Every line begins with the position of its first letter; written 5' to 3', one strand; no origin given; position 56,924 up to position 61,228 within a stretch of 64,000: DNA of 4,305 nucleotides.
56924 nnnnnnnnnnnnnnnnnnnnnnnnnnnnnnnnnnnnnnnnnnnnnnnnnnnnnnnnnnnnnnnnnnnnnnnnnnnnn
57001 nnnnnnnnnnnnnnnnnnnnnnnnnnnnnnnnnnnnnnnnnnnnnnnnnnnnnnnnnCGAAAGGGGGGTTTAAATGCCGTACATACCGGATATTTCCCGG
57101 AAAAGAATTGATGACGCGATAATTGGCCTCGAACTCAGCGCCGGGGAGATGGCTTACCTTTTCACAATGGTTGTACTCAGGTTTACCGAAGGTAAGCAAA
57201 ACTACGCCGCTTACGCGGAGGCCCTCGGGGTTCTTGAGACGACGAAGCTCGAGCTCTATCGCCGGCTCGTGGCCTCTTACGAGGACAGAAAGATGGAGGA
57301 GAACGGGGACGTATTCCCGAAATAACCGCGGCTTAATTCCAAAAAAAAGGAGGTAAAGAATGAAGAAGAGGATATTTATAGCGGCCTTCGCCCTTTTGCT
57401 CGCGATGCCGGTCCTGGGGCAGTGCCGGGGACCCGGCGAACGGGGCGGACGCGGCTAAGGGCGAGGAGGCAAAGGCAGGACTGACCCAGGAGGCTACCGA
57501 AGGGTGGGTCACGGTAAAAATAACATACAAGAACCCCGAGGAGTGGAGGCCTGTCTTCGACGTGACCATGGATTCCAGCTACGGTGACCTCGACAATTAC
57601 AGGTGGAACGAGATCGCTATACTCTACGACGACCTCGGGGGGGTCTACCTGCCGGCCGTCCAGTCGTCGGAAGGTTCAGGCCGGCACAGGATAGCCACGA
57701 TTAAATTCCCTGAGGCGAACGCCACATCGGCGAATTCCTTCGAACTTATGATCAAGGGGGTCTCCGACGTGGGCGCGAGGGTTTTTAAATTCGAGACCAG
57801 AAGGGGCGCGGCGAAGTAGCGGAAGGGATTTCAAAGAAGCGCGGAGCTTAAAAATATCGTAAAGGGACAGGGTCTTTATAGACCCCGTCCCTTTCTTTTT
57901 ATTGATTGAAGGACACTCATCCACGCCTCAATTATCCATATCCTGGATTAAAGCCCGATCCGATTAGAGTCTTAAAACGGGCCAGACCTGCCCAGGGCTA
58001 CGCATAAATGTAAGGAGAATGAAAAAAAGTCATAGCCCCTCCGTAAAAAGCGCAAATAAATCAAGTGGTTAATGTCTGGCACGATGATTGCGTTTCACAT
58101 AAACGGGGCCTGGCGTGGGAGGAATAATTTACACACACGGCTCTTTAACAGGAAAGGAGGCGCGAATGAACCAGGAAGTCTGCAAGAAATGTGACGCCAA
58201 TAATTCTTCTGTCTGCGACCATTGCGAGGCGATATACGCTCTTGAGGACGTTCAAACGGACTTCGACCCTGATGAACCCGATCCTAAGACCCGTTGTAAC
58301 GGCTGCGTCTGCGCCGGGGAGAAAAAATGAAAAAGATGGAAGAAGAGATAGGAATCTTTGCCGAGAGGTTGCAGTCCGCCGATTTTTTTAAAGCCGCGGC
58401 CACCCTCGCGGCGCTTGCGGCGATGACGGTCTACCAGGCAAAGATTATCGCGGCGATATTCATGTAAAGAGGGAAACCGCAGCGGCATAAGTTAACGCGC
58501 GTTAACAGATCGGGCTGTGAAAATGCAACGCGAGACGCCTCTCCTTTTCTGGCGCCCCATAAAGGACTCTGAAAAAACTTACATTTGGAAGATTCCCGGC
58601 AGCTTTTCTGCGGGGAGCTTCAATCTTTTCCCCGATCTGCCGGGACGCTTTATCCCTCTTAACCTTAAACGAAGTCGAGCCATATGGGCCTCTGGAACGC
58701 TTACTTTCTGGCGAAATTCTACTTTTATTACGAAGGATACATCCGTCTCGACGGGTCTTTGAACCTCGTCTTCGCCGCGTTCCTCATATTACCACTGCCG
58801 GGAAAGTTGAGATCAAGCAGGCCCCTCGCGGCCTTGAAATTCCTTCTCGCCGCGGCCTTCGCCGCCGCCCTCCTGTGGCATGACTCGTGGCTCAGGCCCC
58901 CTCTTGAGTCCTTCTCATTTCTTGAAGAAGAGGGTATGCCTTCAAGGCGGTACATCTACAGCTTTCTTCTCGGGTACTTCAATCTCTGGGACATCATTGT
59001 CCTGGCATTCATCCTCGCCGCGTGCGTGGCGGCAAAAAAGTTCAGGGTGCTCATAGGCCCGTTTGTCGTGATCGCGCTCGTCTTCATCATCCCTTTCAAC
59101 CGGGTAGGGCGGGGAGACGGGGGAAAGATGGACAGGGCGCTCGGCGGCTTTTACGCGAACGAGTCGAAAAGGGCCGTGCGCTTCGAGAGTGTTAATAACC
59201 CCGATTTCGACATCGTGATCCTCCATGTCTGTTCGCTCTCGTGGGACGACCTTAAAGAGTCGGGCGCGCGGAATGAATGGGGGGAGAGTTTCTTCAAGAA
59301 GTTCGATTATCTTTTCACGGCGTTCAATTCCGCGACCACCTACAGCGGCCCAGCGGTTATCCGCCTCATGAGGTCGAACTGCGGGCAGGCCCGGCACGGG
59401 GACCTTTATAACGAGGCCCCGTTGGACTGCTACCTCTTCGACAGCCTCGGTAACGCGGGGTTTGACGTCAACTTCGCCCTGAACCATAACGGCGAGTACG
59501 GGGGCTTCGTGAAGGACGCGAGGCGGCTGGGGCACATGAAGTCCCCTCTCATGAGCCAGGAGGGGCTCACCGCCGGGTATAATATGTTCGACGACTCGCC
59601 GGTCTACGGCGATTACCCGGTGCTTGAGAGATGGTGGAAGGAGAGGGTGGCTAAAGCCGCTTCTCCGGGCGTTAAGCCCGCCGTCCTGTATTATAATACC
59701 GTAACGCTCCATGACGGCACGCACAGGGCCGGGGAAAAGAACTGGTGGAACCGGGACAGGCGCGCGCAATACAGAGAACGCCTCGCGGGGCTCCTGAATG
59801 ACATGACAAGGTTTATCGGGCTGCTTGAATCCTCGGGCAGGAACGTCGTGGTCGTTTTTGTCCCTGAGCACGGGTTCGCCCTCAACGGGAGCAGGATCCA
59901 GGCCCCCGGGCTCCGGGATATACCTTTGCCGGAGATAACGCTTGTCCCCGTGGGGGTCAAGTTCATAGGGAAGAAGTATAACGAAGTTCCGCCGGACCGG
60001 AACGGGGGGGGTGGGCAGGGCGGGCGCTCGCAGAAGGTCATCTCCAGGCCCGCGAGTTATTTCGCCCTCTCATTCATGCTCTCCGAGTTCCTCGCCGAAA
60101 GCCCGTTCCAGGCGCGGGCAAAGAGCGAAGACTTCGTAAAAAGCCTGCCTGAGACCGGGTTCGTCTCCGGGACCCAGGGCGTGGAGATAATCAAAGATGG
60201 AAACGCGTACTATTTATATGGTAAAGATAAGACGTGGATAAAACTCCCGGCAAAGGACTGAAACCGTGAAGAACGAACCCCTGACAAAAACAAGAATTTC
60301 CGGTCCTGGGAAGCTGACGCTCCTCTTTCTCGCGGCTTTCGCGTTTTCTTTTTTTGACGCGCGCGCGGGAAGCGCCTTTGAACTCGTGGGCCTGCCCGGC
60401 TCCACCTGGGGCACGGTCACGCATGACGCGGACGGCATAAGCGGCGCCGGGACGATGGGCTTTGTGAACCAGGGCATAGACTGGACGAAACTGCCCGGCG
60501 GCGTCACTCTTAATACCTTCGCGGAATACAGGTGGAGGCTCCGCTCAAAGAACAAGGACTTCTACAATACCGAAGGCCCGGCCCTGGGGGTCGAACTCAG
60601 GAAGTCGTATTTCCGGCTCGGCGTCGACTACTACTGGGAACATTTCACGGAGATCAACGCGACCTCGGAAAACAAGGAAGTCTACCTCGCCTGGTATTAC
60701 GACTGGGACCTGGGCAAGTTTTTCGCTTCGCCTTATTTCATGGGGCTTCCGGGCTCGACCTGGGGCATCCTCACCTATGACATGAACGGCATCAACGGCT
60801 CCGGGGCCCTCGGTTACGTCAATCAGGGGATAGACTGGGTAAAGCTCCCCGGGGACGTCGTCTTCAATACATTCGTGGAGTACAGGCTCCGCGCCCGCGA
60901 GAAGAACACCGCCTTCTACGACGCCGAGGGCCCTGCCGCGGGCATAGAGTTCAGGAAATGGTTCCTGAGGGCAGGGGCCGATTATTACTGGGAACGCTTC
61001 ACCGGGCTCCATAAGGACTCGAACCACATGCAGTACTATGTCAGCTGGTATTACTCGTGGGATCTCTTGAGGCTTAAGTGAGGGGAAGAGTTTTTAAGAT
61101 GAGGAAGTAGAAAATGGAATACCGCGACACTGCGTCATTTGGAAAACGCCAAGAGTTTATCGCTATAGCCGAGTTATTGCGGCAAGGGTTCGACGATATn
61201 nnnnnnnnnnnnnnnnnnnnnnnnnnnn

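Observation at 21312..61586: Recurrent single-base frameshifts at short homopolymers in otherwise intact genes: likely consensus/assembly errors, not a pseudogene-rich region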

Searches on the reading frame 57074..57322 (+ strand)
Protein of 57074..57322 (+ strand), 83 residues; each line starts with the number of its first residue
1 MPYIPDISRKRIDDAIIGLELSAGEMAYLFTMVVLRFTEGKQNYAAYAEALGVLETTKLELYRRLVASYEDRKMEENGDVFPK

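Call 22: search_protein_families(library=pfam, proteins=[window:57074-57322:+], max_evalue=0.01)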
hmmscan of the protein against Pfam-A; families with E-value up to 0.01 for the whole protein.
window:57074-57322:+ (83 aa): 1 family
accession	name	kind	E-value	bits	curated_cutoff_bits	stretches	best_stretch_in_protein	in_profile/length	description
PF21840.1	DUF6899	-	3.8e-20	72.7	27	1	1-80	1-85/85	Domain of unknown function (DUF6899)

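Call 23: find_encoding_contigs(protein=window:57074-57322:+, flank=10000, max_places=10)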
Protein window:57074-57322:+ (83 aa): 6 contigs read that carry it; 6 places shown.
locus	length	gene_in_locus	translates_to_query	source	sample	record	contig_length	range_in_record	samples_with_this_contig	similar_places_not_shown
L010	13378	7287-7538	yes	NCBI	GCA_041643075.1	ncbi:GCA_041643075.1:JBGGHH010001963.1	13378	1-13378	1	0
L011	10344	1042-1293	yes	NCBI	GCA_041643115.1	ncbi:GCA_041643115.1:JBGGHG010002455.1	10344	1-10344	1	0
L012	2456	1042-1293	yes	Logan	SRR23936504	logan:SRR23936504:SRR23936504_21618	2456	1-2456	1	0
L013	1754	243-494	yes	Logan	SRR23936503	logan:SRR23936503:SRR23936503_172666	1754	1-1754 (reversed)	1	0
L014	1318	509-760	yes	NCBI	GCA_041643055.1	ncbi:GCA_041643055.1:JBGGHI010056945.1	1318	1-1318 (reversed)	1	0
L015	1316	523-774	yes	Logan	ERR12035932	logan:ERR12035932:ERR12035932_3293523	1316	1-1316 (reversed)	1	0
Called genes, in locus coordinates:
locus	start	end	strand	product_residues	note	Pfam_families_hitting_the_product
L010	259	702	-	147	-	PF11006:DUF2845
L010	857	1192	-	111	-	PF00190:Cupin_1 (weak), PF07883:Cupin_2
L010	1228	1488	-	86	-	PF06305:LapA_dom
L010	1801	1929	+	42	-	-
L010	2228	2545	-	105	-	-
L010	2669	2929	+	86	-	-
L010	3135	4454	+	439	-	-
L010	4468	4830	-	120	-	PF04430:DUF498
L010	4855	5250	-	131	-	PF00293:NUDIX, PF14815:NUDIX_4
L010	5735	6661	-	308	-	PF08308:PEGA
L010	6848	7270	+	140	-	-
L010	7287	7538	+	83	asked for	PF21840:DUF6899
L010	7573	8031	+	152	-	-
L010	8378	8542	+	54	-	-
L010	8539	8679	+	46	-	-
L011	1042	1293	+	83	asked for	PF21840:DUF6899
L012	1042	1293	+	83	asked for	PF21840:DUF6899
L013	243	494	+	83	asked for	PF21840:DUF6899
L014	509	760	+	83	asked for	PF21840:DUF6899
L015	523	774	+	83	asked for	PF21840:DUF6899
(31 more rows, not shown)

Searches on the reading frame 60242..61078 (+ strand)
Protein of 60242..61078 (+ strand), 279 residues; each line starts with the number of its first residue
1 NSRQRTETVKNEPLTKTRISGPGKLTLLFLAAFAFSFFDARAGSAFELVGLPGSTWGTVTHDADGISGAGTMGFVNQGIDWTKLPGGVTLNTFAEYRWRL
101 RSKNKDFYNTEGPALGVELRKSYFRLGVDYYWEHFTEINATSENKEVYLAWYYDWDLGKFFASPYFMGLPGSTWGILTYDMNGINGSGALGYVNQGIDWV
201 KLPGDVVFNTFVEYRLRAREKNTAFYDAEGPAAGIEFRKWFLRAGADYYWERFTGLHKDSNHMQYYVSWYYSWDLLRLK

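Call 22: search_protein_families(library=pfam, proteins=[window:60242-61078:+], max_evalue=0.01)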
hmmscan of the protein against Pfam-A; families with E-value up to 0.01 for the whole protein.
window:60242-61078:+ (279 aa): 0 families

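Call 24: find_encoding_contigs(protein=window:60266-61078:+, flank=10000, max_places=10)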
Protein window:60266-61078:+ (271 aa): no gene with exactly this product is on record in the collection.
